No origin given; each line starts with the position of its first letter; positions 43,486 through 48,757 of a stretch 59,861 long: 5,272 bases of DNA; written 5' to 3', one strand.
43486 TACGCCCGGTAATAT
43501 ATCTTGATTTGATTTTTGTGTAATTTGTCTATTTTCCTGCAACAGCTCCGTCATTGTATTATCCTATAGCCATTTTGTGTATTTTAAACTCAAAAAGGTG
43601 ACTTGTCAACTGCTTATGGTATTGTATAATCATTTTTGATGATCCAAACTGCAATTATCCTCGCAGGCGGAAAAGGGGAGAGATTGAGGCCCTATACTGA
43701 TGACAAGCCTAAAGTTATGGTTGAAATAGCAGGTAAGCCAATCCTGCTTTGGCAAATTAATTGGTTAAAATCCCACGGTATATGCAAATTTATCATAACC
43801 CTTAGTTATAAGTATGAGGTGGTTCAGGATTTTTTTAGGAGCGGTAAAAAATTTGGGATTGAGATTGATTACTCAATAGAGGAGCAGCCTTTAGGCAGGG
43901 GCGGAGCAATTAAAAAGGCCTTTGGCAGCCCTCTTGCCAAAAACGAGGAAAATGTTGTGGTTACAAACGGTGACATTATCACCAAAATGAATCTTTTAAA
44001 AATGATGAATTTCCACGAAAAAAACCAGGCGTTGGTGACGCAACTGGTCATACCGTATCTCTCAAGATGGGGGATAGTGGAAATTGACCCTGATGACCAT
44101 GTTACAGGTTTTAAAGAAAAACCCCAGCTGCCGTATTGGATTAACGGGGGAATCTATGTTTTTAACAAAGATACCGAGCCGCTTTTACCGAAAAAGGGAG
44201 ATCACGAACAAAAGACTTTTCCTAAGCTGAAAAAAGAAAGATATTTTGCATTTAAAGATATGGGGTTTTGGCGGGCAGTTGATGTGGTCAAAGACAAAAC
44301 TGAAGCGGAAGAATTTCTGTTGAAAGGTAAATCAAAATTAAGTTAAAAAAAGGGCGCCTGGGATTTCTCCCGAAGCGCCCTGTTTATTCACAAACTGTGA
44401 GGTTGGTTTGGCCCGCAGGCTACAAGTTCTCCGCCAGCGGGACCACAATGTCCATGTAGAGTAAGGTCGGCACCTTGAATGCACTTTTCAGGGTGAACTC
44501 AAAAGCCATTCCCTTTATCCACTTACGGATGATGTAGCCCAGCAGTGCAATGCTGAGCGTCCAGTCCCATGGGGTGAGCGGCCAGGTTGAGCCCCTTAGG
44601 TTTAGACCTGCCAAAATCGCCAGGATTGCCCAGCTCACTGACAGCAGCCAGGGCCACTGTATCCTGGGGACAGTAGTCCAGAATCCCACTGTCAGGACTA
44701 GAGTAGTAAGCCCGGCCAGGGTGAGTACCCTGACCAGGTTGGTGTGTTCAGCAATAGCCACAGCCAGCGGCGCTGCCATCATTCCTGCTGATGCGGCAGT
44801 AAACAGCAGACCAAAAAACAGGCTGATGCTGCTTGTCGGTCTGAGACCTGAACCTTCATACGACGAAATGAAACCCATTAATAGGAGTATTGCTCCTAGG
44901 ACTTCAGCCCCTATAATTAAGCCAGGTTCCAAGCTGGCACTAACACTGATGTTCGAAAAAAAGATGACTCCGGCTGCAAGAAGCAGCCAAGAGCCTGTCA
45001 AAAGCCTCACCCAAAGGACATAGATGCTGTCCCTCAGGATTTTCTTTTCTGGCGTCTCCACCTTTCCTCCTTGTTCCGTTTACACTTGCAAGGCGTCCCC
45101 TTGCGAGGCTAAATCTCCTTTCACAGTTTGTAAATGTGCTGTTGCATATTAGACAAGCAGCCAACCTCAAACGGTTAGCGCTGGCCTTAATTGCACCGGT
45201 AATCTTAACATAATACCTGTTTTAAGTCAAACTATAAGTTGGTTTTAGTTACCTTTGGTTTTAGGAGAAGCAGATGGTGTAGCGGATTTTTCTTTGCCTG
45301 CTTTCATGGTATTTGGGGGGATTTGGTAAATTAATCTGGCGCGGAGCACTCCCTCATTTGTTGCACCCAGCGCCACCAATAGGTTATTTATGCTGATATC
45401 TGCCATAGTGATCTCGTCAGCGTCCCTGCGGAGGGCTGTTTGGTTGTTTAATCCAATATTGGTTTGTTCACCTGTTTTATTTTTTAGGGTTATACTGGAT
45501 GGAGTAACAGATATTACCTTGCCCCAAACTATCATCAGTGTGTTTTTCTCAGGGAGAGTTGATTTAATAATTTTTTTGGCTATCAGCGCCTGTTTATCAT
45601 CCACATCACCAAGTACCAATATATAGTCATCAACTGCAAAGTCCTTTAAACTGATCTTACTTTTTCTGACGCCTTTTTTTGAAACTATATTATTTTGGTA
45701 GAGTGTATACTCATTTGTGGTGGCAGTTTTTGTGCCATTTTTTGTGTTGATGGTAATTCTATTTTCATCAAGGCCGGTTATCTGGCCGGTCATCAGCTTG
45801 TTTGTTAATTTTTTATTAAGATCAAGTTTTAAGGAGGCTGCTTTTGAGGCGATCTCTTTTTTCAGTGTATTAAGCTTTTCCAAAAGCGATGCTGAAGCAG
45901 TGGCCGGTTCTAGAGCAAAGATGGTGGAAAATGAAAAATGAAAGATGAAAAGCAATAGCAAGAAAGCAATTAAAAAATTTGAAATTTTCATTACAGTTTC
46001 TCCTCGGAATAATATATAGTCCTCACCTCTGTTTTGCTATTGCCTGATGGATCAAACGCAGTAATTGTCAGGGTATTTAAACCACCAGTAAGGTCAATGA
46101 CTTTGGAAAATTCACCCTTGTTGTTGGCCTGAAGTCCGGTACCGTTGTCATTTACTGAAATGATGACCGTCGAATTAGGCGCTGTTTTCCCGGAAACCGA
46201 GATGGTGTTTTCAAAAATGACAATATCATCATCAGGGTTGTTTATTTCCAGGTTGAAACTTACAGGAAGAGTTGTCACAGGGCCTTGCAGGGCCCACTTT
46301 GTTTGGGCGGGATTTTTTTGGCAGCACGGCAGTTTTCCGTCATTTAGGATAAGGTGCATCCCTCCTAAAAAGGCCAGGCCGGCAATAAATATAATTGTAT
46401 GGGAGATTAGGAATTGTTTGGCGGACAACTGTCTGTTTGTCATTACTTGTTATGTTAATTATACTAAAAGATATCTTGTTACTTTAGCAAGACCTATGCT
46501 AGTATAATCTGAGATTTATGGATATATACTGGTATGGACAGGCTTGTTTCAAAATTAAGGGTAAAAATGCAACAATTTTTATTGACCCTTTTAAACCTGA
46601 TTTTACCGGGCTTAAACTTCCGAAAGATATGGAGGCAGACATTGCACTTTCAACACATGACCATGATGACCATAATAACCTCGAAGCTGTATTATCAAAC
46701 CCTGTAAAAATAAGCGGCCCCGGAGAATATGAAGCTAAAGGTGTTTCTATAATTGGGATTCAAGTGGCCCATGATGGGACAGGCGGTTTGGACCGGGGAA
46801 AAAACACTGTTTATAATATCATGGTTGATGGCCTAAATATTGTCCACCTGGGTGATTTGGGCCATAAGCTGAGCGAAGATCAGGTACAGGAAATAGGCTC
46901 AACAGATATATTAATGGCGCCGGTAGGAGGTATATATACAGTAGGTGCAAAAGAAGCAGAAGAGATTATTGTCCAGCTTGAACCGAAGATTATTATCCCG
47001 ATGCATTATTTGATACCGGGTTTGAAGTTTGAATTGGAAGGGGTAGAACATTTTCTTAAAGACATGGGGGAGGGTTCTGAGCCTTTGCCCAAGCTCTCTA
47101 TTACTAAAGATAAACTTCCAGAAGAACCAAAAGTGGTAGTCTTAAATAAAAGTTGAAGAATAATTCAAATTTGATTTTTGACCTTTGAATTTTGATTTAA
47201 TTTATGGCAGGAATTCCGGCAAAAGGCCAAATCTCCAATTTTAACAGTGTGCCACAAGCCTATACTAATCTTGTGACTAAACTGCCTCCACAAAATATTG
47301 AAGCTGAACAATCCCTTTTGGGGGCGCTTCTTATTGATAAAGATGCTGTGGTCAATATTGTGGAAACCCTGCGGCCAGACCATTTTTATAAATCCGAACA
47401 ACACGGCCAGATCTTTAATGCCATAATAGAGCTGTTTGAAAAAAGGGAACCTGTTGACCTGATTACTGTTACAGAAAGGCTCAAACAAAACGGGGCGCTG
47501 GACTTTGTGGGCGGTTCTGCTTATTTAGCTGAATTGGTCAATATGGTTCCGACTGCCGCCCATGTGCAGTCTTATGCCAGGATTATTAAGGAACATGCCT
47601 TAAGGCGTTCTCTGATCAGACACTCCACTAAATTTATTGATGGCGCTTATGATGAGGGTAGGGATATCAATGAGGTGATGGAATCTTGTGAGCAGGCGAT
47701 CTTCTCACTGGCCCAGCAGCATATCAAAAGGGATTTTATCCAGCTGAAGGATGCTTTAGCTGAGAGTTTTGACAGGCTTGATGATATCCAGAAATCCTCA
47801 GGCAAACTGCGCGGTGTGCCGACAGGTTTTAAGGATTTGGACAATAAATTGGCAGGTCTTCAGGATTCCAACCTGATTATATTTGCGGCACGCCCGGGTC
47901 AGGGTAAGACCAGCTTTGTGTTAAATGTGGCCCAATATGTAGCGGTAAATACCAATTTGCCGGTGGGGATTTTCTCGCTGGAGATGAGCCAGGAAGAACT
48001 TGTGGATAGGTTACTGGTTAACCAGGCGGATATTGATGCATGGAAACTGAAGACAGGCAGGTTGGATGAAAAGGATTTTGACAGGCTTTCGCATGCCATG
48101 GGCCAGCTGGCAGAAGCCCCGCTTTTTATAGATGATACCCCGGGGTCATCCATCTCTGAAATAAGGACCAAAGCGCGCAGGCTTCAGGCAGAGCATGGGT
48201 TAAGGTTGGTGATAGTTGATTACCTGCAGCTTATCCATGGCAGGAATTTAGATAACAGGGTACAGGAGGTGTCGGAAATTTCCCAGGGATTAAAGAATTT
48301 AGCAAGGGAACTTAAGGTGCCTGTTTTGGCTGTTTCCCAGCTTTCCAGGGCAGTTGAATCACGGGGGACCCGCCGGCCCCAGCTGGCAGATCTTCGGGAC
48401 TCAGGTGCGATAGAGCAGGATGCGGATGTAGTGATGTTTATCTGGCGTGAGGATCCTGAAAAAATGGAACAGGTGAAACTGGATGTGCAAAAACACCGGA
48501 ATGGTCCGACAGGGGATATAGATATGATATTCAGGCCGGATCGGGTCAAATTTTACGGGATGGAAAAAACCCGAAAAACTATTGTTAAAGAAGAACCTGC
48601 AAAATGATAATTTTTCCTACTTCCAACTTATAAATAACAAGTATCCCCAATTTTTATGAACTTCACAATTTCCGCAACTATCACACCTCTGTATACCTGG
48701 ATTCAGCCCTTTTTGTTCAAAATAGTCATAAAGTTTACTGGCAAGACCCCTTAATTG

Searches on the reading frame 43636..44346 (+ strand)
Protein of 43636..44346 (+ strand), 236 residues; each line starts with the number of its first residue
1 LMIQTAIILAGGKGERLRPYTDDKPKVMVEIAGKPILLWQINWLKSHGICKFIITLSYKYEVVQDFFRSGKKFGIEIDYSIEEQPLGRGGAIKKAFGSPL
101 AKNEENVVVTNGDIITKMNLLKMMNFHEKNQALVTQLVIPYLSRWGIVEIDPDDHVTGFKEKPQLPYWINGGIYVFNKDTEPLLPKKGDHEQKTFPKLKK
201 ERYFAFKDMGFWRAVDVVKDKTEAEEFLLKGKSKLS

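Call 59: search_protein_families(library=pfam, max_evalue=0.001, proteins=[window:43636-44346:+])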
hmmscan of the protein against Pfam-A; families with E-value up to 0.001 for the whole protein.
window:43636-44346:+ (236 aa): 3 families
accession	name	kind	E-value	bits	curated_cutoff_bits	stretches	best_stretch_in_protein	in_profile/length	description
PF00483.29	NTP_transferase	-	2e-35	123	21.2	1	6-215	2-229/245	Nucleotidyl transferase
PF12804.13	NTP_transf_3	-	5.9e-09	36.7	27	1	6-115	1-97/160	MobA-like NTP transferase domain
PF01128.25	IspD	-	0.00016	22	27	1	6-61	3-55/221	2-C-methyl-D-erythritol 4-phosphate cytidylyltransferase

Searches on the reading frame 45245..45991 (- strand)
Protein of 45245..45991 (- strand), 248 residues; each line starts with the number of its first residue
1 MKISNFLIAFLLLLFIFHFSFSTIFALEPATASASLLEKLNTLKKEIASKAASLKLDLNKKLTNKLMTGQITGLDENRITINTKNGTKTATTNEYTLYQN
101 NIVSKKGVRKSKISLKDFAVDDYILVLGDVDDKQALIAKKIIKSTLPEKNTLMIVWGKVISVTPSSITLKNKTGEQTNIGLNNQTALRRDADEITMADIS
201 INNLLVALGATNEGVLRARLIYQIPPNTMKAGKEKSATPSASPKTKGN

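Call 60: search_protein_families(library=pfam, max_evalue=0.001, proteins=[window:45245-45991:-])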
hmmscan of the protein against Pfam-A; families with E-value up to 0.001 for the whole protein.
window:45245-45991:- (248 aa): 1 family
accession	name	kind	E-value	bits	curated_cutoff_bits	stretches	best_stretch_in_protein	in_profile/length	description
PF18914.6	DUF5666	-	0.00077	20.1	27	0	68-141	1-59/60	Domain of unknown function (DUF5666)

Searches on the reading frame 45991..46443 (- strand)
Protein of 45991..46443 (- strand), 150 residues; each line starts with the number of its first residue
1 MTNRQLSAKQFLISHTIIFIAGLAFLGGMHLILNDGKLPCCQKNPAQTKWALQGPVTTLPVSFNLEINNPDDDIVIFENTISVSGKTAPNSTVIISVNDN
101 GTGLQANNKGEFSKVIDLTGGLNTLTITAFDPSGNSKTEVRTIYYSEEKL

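Call 60: search_protein_families(library=pfam, max_evalue=0.001, proteins=[window:45991-46443:-])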
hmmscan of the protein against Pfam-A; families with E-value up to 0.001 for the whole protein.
window:45991-46443:- (150 aa): 3 families
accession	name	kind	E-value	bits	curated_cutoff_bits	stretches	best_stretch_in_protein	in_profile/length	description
PF09136.16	Glucodextran_B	-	4.5e-11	43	27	1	65-144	3-80/83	Glucodextranase, domain B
PF17936.7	Big_6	-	7.2e-05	23.4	27.6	1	74-139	8-76/83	Bacterial Ig domain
PF19077.6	Big_13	-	0.00072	20.4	27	0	72-140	20-94/102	Bacterial Ig-like domain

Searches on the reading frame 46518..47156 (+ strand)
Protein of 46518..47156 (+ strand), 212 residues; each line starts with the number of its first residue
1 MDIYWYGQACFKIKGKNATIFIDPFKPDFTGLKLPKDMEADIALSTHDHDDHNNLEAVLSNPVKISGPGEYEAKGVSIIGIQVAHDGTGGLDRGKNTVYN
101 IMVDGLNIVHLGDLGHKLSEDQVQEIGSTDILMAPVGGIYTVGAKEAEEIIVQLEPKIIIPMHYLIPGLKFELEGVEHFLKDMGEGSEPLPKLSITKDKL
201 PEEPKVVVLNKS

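Call 60: search_protein_families(library=pfam, max_evalue=0.001, proteins=[window:46518-47156:+])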
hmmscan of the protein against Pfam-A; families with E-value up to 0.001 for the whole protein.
window:46518-47156:+ (212 aa): 2 families
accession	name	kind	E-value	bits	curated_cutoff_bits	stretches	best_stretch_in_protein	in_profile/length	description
PF13483.12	Lactamase_B_3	-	4.1e-49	167.1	24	1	3-163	2-160/160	Beta-lactamase superfamily domain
PF12706.13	Lactamase_B_2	-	5.7e-06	26.5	27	1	64-164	91-200/200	Beta-lactamase superfamily domain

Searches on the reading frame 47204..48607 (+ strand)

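Call 12: search_protein_families(library=pfam, max_evalue=0.001, proteins=[window:47204-48607:+])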
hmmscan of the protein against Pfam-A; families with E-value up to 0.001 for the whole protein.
window:47204-48607:+ (467 aa): 4 families
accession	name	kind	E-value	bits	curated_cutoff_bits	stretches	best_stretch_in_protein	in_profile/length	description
PF03796.21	DnaB_C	-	2.3e-99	332.4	27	1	204-450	1-253/255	DnaB-like helicase C terminal domain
PF00772.26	DnaB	-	4.5e-36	123.4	23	1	28-130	2-103/103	DnaB-like helicase N terminal domain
PF13481.12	AAA_25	-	4.4e-15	56.2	27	1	221-381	32-191/195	AAA domain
PF06745.19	ATPase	-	8e-06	25.8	26.6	1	205-407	1-189/231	KaiC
